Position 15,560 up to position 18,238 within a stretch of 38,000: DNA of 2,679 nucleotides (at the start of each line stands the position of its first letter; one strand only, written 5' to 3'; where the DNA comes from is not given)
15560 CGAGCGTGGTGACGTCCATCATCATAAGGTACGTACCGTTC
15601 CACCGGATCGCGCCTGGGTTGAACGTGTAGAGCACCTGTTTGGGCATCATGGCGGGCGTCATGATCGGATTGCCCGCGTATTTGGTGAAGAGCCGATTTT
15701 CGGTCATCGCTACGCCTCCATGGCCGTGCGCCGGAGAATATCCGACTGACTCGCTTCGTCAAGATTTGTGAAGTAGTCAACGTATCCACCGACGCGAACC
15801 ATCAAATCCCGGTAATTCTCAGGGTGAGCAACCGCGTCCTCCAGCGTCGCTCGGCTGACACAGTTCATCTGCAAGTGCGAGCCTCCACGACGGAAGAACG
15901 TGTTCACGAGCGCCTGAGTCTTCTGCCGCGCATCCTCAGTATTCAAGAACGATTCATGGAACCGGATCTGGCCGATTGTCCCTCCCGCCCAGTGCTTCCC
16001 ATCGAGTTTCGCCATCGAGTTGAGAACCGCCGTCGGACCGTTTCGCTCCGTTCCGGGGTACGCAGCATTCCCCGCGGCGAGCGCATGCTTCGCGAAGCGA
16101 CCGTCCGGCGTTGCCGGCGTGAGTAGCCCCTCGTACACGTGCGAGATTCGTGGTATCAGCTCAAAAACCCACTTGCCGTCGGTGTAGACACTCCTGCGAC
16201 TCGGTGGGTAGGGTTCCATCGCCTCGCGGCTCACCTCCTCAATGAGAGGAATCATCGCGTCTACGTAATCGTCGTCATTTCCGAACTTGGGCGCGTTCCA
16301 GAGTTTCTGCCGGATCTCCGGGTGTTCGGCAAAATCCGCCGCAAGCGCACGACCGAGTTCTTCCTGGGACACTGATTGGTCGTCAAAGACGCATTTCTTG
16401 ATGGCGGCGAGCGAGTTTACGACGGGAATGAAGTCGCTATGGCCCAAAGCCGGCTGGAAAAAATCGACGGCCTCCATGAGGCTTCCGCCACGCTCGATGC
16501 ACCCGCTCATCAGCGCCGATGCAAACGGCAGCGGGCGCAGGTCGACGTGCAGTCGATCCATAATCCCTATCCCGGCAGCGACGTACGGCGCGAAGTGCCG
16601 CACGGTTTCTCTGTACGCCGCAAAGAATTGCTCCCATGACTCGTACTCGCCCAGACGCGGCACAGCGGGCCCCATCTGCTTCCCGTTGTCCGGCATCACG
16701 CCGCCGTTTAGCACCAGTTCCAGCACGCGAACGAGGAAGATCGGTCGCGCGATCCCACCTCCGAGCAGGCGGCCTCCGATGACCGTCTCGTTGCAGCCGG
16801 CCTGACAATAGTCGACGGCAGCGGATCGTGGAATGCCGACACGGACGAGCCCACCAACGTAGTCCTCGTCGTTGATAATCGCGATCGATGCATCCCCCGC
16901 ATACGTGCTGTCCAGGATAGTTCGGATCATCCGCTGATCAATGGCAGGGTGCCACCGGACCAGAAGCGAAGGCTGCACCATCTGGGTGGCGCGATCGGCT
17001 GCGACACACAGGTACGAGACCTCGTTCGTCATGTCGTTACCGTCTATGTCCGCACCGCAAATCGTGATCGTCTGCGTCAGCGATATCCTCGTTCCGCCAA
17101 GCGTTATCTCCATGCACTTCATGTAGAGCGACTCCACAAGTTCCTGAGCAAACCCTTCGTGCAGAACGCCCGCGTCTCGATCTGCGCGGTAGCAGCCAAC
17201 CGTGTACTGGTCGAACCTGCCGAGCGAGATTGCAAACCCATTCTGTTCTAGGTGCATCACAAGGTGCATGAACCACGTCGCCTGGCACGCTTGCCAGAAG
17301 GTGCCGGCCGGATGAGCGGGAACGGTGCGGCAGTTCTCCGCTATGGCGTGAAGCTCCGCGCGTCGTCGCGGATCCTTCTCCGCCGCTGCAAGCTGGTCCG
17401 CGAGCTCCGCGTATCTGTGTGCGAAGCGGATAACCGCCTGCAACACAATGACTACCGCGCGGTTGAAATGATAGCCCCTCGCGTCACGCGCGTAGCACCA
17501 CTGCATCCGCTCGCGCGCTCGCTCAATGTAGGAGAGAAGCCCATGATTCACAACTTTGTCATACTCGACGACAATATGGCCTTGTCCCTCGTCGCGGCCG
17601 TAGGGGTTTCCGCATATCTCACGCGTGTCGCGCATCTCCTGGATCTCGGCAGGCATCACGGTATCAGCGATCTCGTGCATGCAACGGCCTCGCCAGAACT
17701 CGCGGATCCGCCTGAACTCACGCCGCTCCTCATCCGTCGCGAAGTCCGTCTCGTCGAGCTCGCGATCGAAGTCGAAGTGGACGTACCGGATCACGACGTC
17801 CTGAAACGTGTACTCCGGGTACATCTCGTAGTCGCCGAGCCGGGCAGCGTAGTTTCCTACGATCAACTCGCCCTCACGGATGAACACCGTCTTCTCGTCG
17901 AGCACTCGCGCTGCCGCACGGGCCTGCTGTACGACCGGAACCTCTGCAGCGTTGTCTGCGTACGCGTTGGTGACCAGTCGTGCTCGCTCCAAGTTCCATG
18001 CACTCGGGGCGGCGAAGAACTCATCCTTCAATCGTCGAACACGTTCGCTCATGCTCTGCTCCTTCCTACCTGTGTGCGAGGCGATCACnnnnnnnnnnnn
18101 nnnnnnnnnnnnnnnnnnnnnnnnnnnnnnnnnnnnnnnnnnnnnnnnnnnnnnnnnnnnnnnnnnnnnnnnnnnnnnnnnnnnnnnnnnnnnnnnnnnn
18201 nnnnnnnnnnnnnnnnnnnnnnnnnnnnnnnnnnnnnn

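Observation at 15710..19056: Divergent glycyl radical enzyme plus activase embedded in a glycan-degradation operon (top candidate)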

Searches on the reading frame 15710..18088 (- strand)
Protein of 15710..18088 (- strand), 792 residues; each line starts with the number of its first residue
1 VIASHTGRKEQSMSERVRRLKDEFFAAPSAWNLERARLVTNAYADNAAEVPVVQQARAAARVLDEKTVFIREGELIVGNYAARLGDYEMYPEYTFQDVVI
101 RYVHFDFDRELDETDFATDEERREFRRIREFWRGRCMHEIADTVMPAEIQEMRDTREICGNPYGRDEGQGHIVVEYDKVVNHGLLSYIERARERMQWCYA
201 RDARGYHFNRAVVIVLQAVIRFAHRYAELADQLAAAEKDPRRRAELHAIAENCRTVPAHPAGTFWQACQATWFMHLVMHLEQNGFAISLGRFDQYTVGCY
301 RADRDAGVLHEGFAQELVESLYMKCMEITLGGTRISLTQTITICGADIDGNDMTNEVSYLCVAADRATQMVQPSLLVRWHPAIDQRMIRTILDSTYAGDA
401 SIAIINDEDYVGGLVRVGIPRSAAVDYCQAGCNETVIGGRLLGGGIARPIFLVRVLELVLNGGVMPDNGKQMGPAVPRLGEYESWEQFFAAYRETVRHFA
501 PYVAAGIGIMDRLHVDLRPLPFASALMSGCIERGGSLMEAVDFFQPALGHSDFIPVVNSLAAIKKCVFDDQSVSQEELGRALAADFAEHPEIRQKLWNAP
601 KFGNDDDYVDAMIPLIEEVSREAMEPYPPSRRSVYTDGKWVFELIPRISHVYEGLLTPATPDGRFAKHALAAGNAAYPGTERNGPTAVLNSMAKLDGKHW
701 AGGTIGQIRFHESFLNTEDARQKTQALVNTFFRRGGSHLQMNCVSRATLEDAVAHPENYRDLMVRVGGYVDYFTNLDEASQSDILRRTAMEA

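Call 8: search_protein_families(library=pfam, proteins=[window:15710-18088:-])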
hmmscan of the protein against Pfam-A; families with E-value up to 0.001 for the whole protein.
window:15710-18088:- (792 aa): 2 families
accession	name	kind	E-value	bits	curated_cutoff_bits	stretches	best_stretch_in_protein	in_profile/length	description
PF02901.20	PFL-like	-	1.5e-147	493.4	24.3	1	13-636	1-634/647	Pyruvate formate lyase-like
PF01228.26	Gly_radical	-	9.1e-27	94.1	22.2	1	673-774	4-106/106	Glycine radical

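Call 9: search_protein_families(library=ncbifam, proteins=[window:15710-18088:-])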
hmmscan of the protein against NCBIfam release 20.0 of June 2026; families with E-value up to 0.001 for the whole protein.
window:15710-18088:- (792 aa): 12 families
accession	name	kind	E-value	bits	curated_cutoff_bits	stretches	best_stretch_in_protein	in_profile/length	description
TIGR01774.1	PFL2-3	subfamily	5.5e-157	524.3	678.2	1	13-790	2-784/786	formate C-acetyltransferase/glycerol dehydratase family glycyl radical enzyme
NF048009.1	SfplDhtHpfGKleb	equivalog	3.1e-127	425.8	1000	1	9-790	20-822/824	(2S)-3-sulfopropanediol dehydratase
NF048011.1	SfplDhtHpsGDes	equivalog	8.1e-122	408.1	1000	1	8-791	17-820/821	(2S)-3-sulfopropanediol dehydratase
NF043068.1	glycl_HYPD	equivalog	2.1e-120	403.1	1100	1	15-789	2-781/784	trans-4-hydroxy-L-proline dehydratase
NF007437.0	PRK09983.1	equivalog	9.7e-118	394.3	1109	1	13-790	1-763/765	formate C-acetyltransferase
TIGR04394.1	choline_CutC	equivalog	9.8e-112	374.9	1050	1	14-791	2-787/789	choline trimethylamine-lyase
NF033718.1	indole_decarb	equivalog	5.1e-90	302.9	1100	2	119-586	159-644/868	indoleacetate decarboxylase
NF033715.1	glycyl_HPDL_Lrg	equivalog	1.4e-63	215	1150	2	590-791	704-900/901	4-hydroxyphenylacetate decarboxylase large subunit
TIGR01255.1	pyr_form_ly_1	equivalog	1.5e-24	86.5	994.2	1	259-790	231-741/744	formate C-acetyltransferase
NF038360.1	rad_fix_GrcA3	exception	1.3e-14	54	158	1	726-789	11-74/78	autonomous glycyl radical cofactor GrcA3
TIGR04365.1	spare_glycyl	equivalog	1e-12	48.4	170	1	734-790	67-123/126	autonomous glycyl radical cofactor GrcA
NF008341.1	PRK11127.1-1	equivalog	4.9e-12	45.7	145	1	734-789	21-76/80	autonomous glycyl radical cofactor GrcA2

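Call 10: find_homologous_proteins(query=window:15710-18052:-)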
Query window:15710-18052:- (780 aa): 204 proteins with E <= 0.001 among 8000 candidates; the best 120 are listed.
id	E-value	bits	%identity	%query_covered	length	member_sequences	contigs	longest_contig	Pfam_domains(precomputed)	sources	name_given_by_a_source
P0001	0.0e+0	1811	100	100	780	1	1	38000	PF02901.21,PF01228.27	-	-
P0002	0.0e+0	1447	78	100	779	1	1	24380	PF02901.21,PF01228.27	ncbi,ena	-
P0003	0.0e+0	1446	78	100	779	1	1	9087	PF02901.21,PF01228.27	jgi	jgi:formate C-acetyltransferase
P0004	0.0e+0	1438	77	100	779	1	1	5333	PF02901.21,PF01228.27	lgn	-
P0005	0.0e+0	1434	78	100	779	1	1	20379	PF02901.21,PF01228.27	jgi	jgi:pyruvate formate-lyase/glycerol dehydratase family glycyl radical enzyme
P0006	0.0e+0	1422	77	100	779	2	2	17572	PF02901.21,PF01228.27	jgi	jgi:pyruvate formate-lyase/glycerol dehydratase family glycyl radical enzyme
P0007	0.0e+0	1417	76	100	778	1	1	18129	PF02901.21,PF01228.27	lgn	-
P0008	0.0e+0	1412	76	100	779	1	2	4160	PF02901.21,PF01228.27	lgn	-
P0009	0.0e+0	1405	75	100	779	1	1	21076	PF02901.21,PF01228.27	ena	-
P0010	0.0e+0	1395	74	100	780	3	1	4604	PF02901.21,PF01228.27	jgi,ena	-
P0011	0.0e+0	1391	76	100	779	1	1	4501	PF02901.21,PF01228.27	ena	-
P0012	0.0e+0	1387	75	100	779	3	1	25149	PF02901.21,PF01228.27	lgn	-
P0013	0.0e+0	1386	74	100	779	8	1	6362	PF02901.21,PF01228.27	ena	-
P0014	0.0e+0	1382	74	99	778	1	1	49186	PF02901.21,PF01228.27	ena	-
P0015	0.0e+0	1367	75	99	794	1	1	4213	PF02901.21,PF01228.27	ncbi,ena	-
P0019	0.0e+0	1333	71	100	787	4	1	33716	PF02901.21,PF01228.27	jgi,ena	jgi:formate C-acetyltransferase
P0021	0.0e+0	1278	68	100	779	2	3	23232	PF02901.21,PF01228.27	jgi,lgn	jgi:pyruvate formate-lyase/glycerol dehydratase family glycyl radical enzyme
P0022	0.0e+0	1055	59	99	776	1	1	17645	PF02901.21,PF01228.27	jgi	-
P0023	0.0e+0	1045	59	99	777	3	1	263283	PF02901.21,PF01228.27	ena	-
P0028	5.1e-242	824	48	99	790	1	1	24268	PF02901.21,PF01228.27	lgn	-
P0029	7.0e-242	823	47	99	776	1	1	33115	PF02901.21,PF01228.27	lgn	-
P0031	1.6e-234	799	47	100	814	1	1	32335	PF02901.21,PF01228.27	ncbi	-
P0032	6.5e-227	774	45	100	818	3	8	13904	PF02901.21,PF01228.27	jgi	jgi:pyruvate formate-lyase/glycerol dehydratase family glycyl radical enzyme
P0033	1.5e-129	452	36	99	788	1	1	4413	PF02901.21,PF01228.27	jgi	-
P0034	2.2e-129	451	34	99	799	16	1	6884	PF02901.21,PF01228.27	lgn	-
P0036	1.4e-123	432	35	98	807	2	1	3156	PF02901.21,PF01228.27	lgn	-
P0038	2.1e-118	415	32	99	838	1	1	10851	PF02901.21,PF01228.27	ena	-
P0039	7.9e-116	406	33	99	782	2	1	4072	PF02901.21,PF01228.27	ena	-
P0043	2.0e-111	392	31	99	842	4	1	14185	PF02901.21,PF01228.27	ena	-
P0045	6.1e-111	390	32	100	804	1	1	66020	PF02901.21,PF01228.27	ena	-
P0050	5.6e-110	387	32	99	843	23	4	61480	PF02901.21,PF01228.27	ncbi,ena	-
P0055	6.2e-107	377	34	99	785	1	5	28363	PF02901.21,PF01228.27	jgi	jgi:formate C-acetyltransferase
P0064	1.1e-104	369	33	99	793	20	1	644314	PF02901.21,PF01228.27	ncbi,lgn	ncbi:MAG: formate C-acetyltransferase/glycerol dehydratase family glycyl radical enzyme [Dehalococco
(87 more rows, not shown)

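Call 12: search_solved_structures(query=window:15710-18052:-, show_alignments=0)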
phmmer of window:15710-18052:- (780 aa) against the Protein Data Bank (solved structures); distinct sequences matched with E-value up to 0.001: 37.
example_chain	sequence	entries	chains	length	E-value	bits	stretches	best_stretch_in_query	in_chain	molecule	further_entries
1r8w_A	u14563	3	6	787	5.5e-115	388.5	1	2-776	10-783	glycerol dehydratase | B12-independent glycerol dehydratase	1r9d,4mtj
5i2a_A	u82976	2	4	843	1.2e-112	380.8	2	2-575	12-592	Diol-dehydratase | Diol dehydratase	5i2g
9rco_A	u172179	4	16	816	1.8e-110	373.6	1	3-778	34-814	Glycyl radical protein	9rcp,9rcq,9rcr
9f3w_A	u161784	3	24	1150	5.9e-106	358.6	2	2-779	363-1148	Choline trimethylamine-lyase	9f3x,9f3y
6xs4_A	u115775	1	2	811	1.5e-103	350.7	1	21-776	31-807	Formate C-acetyltransferase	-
8yjo_A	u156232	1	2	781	2.1e-102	346.9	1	1-778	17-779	Probable dehydratase PflD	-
8id7_A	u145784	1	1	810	6.7e-101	341.9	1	21-776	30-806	Probable dehydratase YbiW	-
8yjn_A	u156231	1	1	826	7.2e-101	341.8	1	21-776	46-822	Probable dehydratase YbiW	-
5faw_A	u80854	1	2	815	9.6e-95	321.6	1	6-778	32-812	Choline trimethylamine-lyase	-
9ht9_A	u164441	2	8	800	1.5e-94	321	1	6-778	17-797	Choline trimethylamine-lyase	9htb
9r0v_A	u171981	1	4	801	1.5e-94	321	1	6-778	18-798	Choline trimethylamine-lyase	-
6vue_A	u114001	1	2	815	1.6e-94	320.9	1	6-778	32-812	Choline trimethylamine-lyase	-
5fau_A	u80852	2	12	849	1.9e-94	320.6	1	6-778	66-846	Choline trimethylamine-lyase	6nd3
5fav_A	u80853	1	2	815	4.1e-94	319.5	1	6-778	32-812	Choline trimethylamine-lyase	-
5fay_A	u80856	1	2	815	5.5e-94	319.1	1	6-778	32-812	Choline trimethylamine-lyase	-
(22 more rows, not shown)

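Call 22: find_related_loci(query=A1, collection=genome_contigs, flank=10000)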
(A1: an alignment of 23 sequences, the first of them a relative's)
Query A1 (780 aa) in genome_contigs; peptide patterns used: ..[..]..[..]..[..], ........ (x = any residue, [..] = any of these).
63 stretches matched a pattern; 7 encode a relative of the query (tblastn E <= 1e-3); 5 distinct loci.
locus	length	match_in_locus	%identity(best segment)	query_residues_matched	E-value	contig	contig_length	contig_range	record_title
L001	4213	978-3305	75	4-779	0e+0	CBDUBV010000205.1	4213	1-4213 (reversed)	MAG TPA_asm: uncultured Chthoniobacteraceae bacterium isolate ERR2431955_maxbin2_17 genome assembly, contig: ERZ23878311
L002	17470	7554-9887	76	1-778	0e+0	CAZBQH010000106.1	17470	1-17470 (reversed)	MAG TPA_asm: uncultured Nitrospiraceae bacterium isolate SRP067234_co1_57 genome assembly, contig: k99_776677, whole gen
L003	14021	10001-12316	50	1-776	0e+0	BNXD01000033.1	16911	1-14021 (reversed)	Bacteroidia bacterium PG1894_159 DNA, sequence033, whole genome shotgun sequence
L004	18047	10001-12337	78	1-779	0e+0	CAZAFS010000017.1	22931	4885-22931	MAG TPA_asm: uncultured Opitutaceae bacterium isolate binchicken_co241_74 genome assembly, contig: NODE_2086_length_2293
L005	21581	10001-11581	25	216-776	5e-26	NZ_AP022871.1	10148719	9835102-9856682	Phytohabitans suffuscus strain NBRC 105367 chromosome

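Call 23: find_encoding_contigs(protein=P0014, flank=10000, max_places=2)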
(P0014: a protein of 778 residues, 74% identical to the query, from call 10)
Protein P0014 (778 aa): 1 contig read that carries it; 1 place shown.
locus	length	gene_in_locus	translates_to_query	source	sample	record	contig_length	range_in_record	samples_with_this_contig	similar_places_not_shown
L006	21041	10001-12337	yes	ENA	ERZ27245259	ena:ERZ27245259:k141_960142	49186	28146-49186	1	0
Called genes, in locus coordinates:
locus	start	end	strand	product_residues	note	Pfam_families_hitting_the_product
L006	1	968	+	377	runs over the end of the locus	PF01098:FTSW_RODA_SPOVE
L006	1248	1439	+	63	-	-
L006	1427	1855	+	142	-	-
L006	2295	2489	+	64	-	PF07927:HicA_toxin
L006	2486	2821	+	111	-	PF05534:HicB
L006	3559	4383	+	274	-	-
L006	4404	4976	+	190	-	-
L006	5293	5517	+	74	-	-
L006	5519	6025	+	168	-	PF10097:DUF2335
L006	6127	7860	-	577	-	PF03485:Arg_tRNA_synt_N, PF00750:tRNA-synt_1d, PF05746:DALR_1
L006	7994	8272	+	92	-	PF07382:HC2 (weak)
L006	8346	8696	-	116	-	-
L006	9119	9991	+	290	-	PF13353:Fer4_12, PF04055:Radical_SAM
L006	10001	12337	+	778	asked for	PF02901:PFL-like, PF01228:Gly_radical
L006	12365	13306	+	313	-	PF04041:Glyco_hydro_130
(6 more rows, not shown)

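Call 24: find_encoding_contigs(protein=P0023, flank=10000, max_places=2)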
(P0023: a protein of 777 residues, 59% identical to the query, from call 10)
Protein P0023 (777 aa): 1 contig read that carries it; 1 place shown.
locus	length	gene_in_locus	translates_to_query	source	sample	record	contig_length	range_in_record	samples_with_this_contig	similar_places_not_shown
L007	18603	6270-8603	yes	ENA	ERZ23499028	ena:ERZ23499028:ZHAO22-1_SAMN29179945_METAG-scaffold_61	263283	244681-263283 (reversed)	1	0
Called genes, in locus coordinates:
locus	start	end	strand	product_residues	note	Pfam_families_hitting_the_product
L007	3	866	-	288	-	?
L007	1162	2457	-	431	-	PF00149:Metallophos (weak)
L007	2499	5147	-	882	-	-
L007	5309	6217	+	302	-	PF13353:Fer4_12 (weak), PF04055:Radical_SAM, PF12797:Fer4_2 (faint), PF00037:Fer4 (weak), PF12838:Fer4_7, PF13187:Fer4_9 (weak), PF13237:Fer4_10 (weak), PF00037:Fer4 (weak), +2 more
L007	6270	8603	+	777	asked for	PF02901:PFL-like, PF01228:Gly_radical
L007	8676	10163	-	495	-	-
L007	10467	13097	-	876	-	PF21345:PcRGLX_2nd, PF07944:Beta-AFase-like_GH127_cat (weak)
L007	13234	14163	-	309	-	PF01073:3Beta_HSD (weak), PF01370:Epimerase, PF04321:RmlD_sub_bind (faint), PF07993:NAD_binding_4 (faint), PF16363:GDP_Man_Dehyd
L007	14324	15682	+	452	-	PF02737:3HCDH_N (faint), PF03721:UDPG_MGDP_dh_N, PF00984:UDPG_MGDP_dh, PF03720:UDPG_MGDP_dh_C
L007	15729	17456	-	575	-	PF17167:Glyco_hydro_94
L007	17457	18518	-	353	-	PF06165:GH94_b-supersand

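Call 25: find_encoding_contigs(protein=P0029, flank=10000, max_places=2)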
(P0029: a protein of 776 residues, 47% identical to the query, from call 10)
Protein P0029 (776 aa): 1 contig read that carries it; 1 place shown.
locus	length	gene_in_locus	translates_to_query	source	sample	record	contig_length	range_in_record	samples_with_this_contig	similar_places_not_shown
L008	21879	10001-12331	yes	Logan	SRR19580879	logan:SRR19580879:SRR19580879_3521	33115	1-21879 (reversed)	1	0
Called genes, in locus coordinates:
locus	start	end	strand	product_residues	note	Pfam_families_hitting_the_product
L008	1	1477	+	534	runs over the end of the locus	PF14322:SusD-like_3, PF12771:SusD-like_2 (weak), PF07980:SusD_RagB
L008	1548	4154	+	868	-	-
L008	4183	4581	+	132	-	-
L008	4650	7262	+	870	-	PF22666:Glyco_hydro_2_N2, PF00703:Glyco_hydro_2, PF17753:Ig_mannosidase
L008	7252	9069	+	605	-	PF00884:Sulfatase, PF01663:Phosphodiest (weak)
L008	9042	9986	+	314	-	PF13353:Fer4_12 (weak), PF04055:Radical_SAM, PF12800:Fer4_4 (faint), PF12838:Fer4_7, PF13187:Fer4_9, PF13237:Fer4_10 (weak), PF14697:Fer4_21, PF00037:Fer4 (weak), +2 more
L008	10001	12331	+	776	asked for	PF02901:PFL-like, PF01228:Gly_radical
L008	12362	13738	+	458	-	PF00083:Sugar_tr, PF07690:MFS_1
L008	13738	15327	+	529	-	PF00884:Sulfatase, PF01663:Phosphodiest, PF16347:SGSH_C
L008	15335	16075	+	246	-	PF01261:AP_endonuc_2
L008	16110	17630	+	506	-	PF00884:Sulfatase, PF01663:Phosphodiest (faint), PF16347:SGSH_C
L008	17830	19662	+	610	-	PF00884:Sulfatase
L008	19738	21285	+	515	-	PF00884:Sulfatase, PF01663:Phosphodiest, PF16347:SGSH_C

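Call 26: find_encoding_contigs(protein=P0031, flank=10000, max_places=2)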
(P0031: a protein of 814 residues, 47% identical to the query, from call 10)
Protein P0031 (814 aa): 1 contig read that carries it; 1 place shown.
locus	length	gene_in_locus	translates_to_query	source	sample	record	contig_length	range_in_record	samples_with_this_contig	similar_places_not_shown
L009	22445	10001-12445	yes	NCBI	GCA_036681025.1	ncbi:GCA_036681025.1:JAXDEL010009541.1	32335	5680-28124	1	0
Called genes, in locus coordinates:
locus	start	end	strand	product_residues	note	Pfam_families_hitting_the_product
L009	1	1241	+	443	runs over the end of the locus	-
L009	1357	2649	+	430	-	-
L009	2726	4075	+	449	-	-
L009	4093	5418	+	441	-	-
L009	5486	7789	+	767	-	-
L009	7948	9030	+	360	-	PF01208:URO-D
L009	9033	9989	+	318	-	PF12838:Fer4_7 (faint), PF13353:Fer4_12 (weak), PF00037:Fer4 (weak), PF04055:Radical_SAM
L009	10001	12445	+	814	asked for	PF02901:PFL-like, PF01228:Gly_radical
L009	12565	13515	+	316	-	PF00701:DHDPS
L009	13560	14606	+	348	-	PF04041:Glyco_hydro_130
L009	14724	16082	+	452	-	PF26549:Tricorn_N (faint), PF00930:DPPIV_N (faint), PF12566:DUF3748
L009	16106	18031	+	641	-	PF22666:Glyco_hydro_2_N2, PF00703:Glyco_hydro_2 (weak), PF02836:Glyco_hydro_2_C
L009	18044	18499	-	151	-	PF02823:ATP-synt_DE_N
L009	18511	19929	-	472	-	PF02874:ATP-synt_ab_N, PF00006:ATP-synt_ab, PF22919:ATP-synt_VA_C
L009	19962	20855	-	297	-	PF00231:ATP-synt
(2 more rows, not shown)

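Call 27: find_encoding_contigs(protein=P0019, flank=10000, max_places=2)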
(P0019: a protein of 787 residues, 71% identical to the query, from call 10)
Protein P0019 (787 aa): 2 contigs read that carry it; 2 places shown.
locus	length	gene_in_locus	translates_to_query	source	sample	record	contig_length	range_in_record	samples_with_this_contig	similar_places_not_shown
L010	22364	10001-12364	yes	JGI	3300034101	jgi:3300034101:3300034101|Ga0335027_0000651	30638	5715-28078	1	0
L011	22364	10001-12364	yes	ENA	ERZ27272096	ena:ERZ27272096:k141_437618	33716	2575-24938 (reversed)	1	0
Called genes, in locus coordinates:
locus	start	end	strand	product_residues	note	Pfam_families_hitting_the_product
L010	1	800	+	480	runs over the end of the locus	PF00884:Sulfatase, PF16347:SGSH_C (faint)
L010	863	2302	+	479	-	PF00884:Sulfatase, PF01663:Phosphodiest (faint), PF16347:SGSH_C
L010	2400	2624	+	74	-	-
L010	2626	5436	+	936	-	PF08531:Bac_rhamnosid_N (weak), PF17389:Bac_rhamnosid6H, PF22422:MGH1-like_GH (faint), PF17390:Bac_rhamnosid_C (faint)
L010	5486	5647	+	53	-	-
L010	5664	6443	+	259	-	-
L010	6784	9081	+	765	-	PF22666:Glyco_hydro_2_N2, PF02837:Glyco_hydro_2_N (weak), PF00703:Glyco_hydro_2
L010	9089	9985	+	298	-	PF13353:Fer4_12, PF04055:Radical_SAM, PF12838:Fer4_7 (faint), PF00037:Fer4 (faint), PF13237:Fer4_10 (faint), PF13484:Fer4_16 (faint), PF12837:Fer4_6 (faint)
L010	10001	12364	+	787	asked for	PF02901:PFL-like, PF01228:Gly_radical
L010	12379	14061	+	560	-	PF01229:Glyco_hydro_39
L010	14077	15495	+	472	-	PF07690:MFS_1, PF13347:MFS_2, PF07690:MFS_1 (weak)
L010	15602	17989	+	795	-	PF05048:NosD, PF13229:Beta_helix, PF07081:DUF1349 (faint)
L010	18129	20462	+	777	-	-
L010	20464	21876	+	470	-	PF00884:Sulfatase, PF01663:Phosphodiest (weak), PF16347:SGSH_C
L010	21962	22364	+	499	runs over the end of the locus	PF00884:Sulfatase, PF01663:Phosphodiest (faint), PF16347:SGSH_C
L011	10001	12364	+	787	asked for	PF02901:PFL-like, PF01228:Gly_radical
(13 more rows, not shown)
